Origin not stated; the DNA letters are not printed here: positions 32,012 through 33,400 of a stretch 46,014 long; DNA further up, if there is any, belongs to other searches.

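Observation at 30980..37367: Six-gene translationally coupled operon: repeat lipoprotein, PqqD-like RRE, ATP-grasp ligase, PLP decarboxylase, O-methyltransferase, UT-channel/M23-peptidase fusion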

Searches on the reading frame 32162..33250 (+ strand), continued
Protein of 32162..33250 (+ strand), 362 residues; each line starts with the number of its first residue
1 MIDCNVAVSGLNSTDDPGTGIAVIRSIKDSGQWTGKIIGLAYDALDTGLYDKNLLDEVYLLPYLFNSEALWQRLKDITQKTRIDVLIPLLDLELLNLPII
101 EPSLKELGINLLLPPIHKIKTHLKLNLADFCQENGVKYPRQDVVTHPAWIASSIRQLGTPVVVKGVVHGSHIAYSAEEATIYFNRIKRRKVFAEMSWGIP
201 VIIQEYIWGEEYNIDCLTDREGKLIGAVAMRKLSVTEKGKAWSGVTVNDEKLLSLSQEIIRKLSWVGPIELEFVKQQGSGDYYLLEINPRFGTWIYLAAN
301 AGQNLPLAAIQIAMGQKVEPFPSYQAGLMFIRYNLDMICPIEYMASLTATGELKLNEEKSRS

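Call 101: search_protein_representatives(protein=window:32162-33250:+)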
Query: 362 residues. Proteins with E-value up to 0.001 (for the whole library): 6324; up to 1e-10: 1275; up to 1e-30: 189. The best 150 are listed.
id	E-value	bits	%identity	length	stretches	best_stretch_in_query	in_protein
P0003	2.3e-180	615.8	76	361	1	1-359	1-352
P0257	4.0e-105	368.3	34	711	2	5-353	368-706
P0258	2.2e-98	346.2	32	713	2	4-352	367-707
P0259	1.1e-96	340.5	32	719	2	5-332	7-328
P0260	1.8e-91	323.4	32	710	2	4-351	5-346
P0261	6.9e-90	318.2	32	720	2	4-357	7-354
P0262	2.4e-86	306.5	31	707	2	2-350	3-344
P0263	3.5e-86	306.0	29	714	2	4-339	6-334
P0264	3.4e-85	302.7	33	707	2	3-332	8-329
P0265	2.3e-84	300.0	31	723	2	5-332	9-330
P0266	4.1e-84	299.2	44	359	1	4-353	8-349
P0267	1.2e-81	291.1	44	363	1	5-356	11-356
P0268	2.9e-81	289.8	40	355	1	3-360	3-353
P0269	6.9e-81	288.6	43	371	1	5-354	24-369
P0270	2.8e-80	286.6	40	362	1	5-358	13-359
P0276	3.6e-77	276.3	36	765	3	37-318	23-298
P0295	9.1e-68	245.4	38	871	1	4-356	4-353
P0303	2.1e-66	240.9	34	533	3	106-343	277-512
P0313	6.4e-63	229.5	35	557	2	5-332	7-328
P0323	5.6e-59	216.5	36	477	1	6-347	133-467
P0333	4.4e-57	210.3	33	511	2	5-353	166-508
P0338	1.6e-54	201.8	31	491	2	3-318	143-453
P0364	3.7e-46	174.3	31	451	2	5-354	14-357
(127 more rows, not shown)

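Call 102: search_protein_families(library=pfam, proteins=[P0257, P0259, P0276, P0295, P0303, P0313, P0323, P0333, P0338, P0364], max_evalue=0.0001)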
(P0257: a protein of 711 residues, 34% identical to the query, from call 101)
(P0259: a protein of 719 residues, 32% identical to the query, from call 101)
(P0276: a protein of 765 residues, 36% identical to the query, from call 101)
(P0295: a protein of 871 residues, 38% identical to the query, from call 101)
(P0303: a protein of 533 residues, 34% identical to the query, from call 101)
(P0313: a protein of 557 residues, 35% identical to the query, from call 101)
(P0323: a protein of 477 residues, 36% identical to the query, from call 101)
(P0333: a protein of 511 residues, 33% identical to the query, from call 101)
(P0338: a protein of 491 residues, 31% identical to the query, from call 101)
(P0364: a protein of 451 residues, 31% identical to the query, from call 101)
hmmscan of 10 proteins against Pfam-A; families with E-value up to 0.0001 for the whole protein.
P0257 (711 aa): 2 families
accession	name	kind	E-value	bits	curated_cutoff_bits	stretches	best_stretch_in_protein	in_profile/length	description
PF15632.11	ATPgrasp_Ter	-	1.7e-26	93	29.1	2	555-684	4-125/131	ATP-grasp in the biosynthetic pathway with Ter operon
PF02655.19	ATP-grasp_3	-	2.3e-11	44.5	23.2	1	551-645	63-157/160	ATP-grasp domain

P0259 (719 aa): 5 families
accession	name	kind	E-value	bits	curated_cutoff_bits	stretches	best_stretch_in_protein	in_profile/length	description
PF15632.11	ATPgrasp_Ter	-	2.1e-15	57.1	29.1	1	197-312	5-111/131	ATP-grasp in the biosynthetic pathway with Ter operon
PF02222.28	ATP-grasp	-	7.7e-08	32.6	27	0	501-567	7-77/179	ATP-grasp domain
PF02786.22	CPSase_L_D2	-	1.1e-07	32.1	19.8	0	147-287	24-180/211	Carbamoyl-phosphate synthase L chain, ATP binding domain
PF02655.19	ATP-grasp_3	-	2e-06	28.4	23.2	0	192-287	63-157/160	ATP-grasp domain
PF07478.18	Dala_Dala_lig_C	-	5.2e-05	23.3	24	0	514-577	26-92/204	D-ala D-ala ligase C-terminus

P0276 (765 aa): 3 families
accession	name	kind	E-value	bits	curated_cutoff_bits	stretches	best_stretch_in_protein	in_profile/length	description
PF15632.11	ATPgrasp_Ter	-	1.2e-18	67.6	29.1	2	181-299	5-112/131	ATP-grasp in the biosynthetic pathway with Ter operon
PF02786.22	CPSase_L_D2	-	1.3e-07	31.8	19.8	0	131-271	24-180/211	Carbamoyl-phosphate synthase L chain, ATP binding domain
PF02655.19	ATP-grasp_3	-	7.2e-06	26.6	23.2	0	177-271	63-157/160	ATP-grasp domain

P0295 (871 aa): 4 families
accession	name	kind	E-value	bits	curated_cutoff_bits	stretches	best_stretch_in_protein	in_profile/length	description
PF02784.22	Orn_Arg_deC_N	-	1.5e-28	100.3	23.4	1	474-720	13-245/247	Pyridoxal-dependent decarboxylase, pyridoxal binding domain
PF15632.11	ATPgrasp_Ter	-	1.8e-09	37.9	29.1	1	198-315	5-113/131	ATP-grasp in the biosynthetic pathway with Ter operon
PF00278.28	Orn_DAP_Arg_deC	-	1.1e-08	35.7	23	1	721-810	4-95/95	Pyridoxal-dependent decarboxylase, C-terminal sheet domain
PF01168.26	Ala_racemase_N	-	8.8e-05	22.8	24.1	0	505-642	47-174/220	Alanine racemase, N-terminal domain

P0303 (533 aa): 3 families
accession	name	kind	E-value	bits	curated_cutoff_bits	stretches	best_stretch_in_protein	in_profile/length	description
PF15632.11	ATPgrasp_Ter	-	2.4e-16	60.1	29.1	1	363-487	2-117/131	ATP-grasp in the biosynthetic pathway with Ter operon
PF02786.22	CPSase_L_D2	-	3.1e-10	40.3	19.8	0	12-72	147-208/211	Carbamoyl-phosphate synthase L chain, ATP binding domain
PF02222.28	ATP-grasp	-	9.2e-05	22.6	27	0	302-374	3-78/179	ATP-grasp domain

P0313 (557 aa): 3 families
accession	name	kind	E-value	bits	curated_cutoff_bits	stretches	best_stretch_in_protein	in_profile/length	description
PF15632.11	ATPgrasp_Ter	-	5e-09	36.5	29.1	1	198-316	6-115/131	ATP-grasp in the biosynthetic pathway with Ter operon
PF02786.22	CPSase_L_D2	-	4.6e-07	30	19.8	0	248-287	141-180/211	Carbamoyl-phosphate synthase L chain, ATP binding domain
PF21360.3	PylC-like_N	-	6e-07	30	27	0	420-471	44-94/96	PylC-like, N-terminal domain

P0323 (477 aa): 3 families
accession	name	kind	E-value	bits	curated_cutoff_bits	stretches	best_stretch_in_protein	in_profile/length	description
PF05402.18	PqqD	-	3.9e-14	53.2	23.4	1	14-76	3-65/67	Coenzyme PQQ synthesis protein D (PqqD)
PF15632.11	ATPgrasp_Ter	-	3.9e-11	43.3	29.1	1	320-437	4-112/131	ATP-grasp in the biosynthetic pathway with Ter operon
PF02655.19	ATP-grasp_3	-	3e-06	27.8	23.2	1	307-411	53-157/160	ATP-grasp domain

P0333 (511 aa): 3 families
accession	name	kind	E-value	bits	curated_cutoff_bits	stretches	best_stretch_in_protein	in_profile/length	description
PF15632.11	ATPgrasp_Ter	-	2.7e-15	56.7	29.1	2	356-487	4-126/131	ATP-grasp in the biosynthetic pathway with Ter operon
PF02655.19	ATP-grasp_3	-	1.1e-08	35.8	23.2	1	353-449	59-159/160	ATP-grasp domain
PF02786.22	CPSase_L_D2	-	4.3e-05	23.6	19.8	0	413-448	146-181/211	Carbamoyl-phosphate synthase L chain, ATP binding domain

P0338 (491 aa): 2 families
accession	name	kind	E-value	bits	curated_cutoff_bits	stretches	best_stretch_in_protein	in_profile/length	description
PF15632.11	ATPgrasp_Ter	-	3.1e-14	53.3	29.1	2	13-99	39-123/131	ATP-grasp in the biosynthetic pathway with Ter operon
PF02655.19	ATP-grasp_3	-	4.2e-05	24.1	23.2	0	322-426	57-157/160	ATP-grasp domain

P0364 (451 aa): 1 family
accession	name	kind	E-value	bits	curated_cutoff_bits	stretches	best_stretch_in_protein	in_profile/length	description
PF15632.11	ATPgrasp_Ter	-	8.9e-07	29.2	29.1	1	204-330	5-122/131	ATP-grasp in the biosynthetic pathway with Ter operon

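Call 103: find_related_loci(query=P0257, collection=metagenome_contigs, flank=8000)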
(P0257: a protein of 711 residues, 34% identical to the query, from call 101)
Query P0257 (711 aa) in metagenome_contigs; peptide patterns used: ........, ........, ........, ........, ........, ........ (x = any residue, [..] = any of these).
138 stretches matched a pattern; 50 encode a relative of the query (tblastn E <= 1e-3); 50 distinct loci.
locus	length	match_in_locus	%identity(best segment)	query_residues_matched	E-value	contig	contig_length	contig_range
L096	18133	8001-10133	100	1-711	0e+0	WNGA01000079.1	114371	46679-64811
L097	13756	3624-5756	98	1-711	0e+0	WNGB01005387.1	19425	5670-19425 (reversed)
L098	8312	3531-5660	77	1-711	0e+0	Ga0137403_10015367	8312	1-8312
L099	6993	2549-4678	76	1-711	0e+0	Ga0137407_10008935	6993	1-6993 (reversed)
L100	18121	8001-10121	76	1-708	0e+0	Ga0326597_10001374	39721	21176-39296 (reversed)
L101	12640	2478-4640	73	1-707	0e+0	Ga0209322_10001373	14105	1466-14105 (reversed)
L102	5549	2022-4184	73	1-707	0e+0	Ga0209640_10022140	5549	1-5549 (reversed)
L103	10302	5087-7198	70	1-708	0e+0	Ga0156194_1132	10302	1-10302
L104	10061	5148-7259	70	1-708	0e+0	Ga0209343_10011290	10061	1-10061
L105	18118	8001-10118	66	1-710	0e+0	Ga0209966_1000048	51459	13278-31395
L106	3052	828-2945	67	1-710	0e+0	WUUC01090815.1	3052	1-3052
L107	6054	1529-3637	64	1-707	0e+0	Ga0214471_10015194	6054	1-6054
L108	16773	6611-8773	73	1-707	0e+0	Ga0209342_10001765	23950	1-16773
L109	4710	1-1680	64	8-710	0e+0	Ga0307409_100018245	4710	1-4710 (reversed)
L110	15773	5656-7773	66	1-710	0e+0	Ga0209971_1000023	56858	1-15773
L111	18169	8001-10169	69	1-710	0e+0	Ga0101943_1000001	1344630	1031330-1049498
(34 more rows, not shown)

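Call 107: search_protein_families(library=pfam, proteins=[L096:11541-13217:+, L111:11541-13196:+, L096:5637-7724:+, L096:7583-8008:+, L096:13352-14395:+, L096:14482-15279:+, L096:15304-15960:+], max_evalue=0.001)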
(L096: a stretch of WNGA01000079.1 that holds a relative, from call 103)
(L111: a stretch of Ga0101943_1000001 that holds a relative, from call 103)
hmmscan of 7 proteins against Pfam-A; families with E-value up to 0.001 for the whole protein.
L096:11541-13217:+ (558 aa): 3 families
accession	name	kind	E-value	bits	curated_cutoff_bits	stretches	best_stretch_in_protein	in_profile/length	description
PF02146.23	SIR2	-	5.9e-35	121.3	24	1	319-497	1-180/180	Sir2 family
PF03253.19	UT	-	1.8e-24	86.9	25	2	21-146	8-133/292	Urea transporter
PF17283.8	Zn_ribbon_SprT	-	6e-05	23.4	28.1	1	422-459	4-36/38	SprT-like zinc ribbon domain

L111:11541-13196:+ (551 aa): 2 families
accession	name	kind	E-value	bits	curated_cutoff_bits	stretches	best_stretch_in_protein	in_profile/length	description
PF02146.23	SIR2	-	3.1e-37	128.7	24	1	315-493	1-180/180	Sir2 family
PF03253.19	UT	-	2.5e-27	96.2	25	2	13-139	2-128/292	Urea transporter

L096:5637-7724:+ (695 aa): 20 families
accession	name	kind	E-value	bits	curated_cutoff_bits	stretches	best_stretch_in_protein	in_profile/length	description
PF07719.23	TPR_2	-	4.5e-44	145.4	27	2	341-372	2-33/34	Tetratricopeptide repeat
PF13432.12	TPR_16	-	3e-38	130.3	32.7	5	274-337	2-65/65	Tetratricopeptide repeat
PF14559.12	TPR_19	-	4.1e-34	117.2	25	3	385-441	2-58/68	Tetratricopeptide repeat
PF00515.34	TPR_1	-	7e-25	86.2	27.8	0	375-407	2-34/34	Tetratricopeptide repeat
PF13428.12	TPR_14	-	4e-22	76.9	23.5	0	527-567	2-42/44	Tetratricopeptide repeat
PF13424.12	TPR_12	-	2.6e-21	76.1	30.1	0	412-467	7-70/77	Tetratricopeptide repeat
PF13174.12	TPR_6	-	8.4e-21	73.6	26.3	0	532-558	6-32/33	Tetratricopeptide repeat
PF13414.12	TPR_11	-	5.9e-20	71.1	26.8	0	352-384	6-38/42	TPR repeat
PF13181.12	TPR_8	-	2e-17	62.2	25.7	0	650-679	4-33/34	Tetratricopeptide repeat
PF13431.12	TPR_17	-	5.9e-17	60.9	24.4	0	363-394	2-33/34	Tetratricopeptide repeat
PF23914.1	TPR_CcmH_CycH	-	3.3e-15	56.7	42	1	346-438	56-151/158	Cytochrome c-type biogenesis protein H TPR domain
PF13176.12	TPR_7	-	1.5e-12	47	27.9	0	419-442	9-35/36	Tetratricopeptide repeat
PF13374.12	TPR_10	-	1.8e-11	44.1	27.5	0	303-332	2-31/42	Tetratricopeptide repeat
PF13371.12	TPR_9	-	5e-08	33.3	35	0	383-441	4-62/73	Tetratricopeptide repeat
PF24575.1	TPR_Slam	-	3e-06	28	35.2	0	412-461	51-100/104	Surface lipoprotein assembly modifier, N-terminal TPR repeats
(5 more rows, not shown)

L096:7583-8008:+ (141 aa): 1 family
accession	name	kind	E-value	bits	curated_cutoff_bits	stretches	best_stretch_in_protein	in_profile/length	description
PF05402.18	PqqD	-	3.2e-10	40.6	23.4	1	73-136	3-66/67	Coenzyme PQQ synthesis protein D (PqqD)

L096:13352-14395:+ (347 aa): 0 families

L096:14482-15279:+ (265 aa): 0 families

L096:15304-15960:+ (218 aa): 0 families

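Call 109: search_protein_families(library=pfam, proteins=[P0323, P0295], max_evalue=0.01)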
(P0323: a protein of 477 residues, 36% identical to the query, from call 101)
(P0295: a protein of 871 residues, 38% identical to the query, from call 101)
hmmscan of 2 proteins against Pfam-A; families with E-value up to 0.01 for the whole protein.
P0323 (477 aa): 4 families
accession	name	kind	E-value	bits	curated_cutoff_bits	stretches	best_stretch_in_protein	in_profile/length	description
PF05402.18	PqqD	-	3.9e-14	53.2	23.4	1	14-76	3-65/67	Coenzyme PQQ synthesis protein D (PqqD)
PF15632.11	ATPgrasp_Ter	-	3.9e-11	43.3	29.1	1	320-437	4-112/131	ATP-grasp in the biosynthetic pathway with Ter operon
PF02655.19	ATP-grasp_3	-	3e-06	27.8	23.2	1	307-411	53-157/160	ATP-grasp domain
PF02786.22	CPSase_L_D2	-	0.00048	20.1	19.8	1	376-438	145-208/211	Carbamoyl-phosphate synthase L chain, ATP binding domain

P0295 (871 aa): 4 families
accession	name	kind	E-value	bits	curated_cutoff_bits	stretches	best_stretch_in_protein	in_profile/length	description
PF02784.22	Orn_Arg_deC_N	-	1.5e-28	100.3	23.4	1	474-720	13-245/247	Pyridoxal-dependent decarboxylase, pyridoxal binding domain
PF15632.11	ATPgrasp_Ter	-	1.8e-09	37.9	29.1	1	198-315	5-113/131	ATP-grasp in the biosynthetic pathway with Ter operon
PF00278.28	Orn_DAP_Arg_deC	-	1.1e-08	35.7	23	1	721-810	4-95/95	Pyridoxal-dependent decarboxylase, C-terminal sheet domain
PF01168.26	Ala_racemase_N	-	8.8e-05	22.8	24.1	1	505-642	47-174/220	Alanine racemase, N-terminal domain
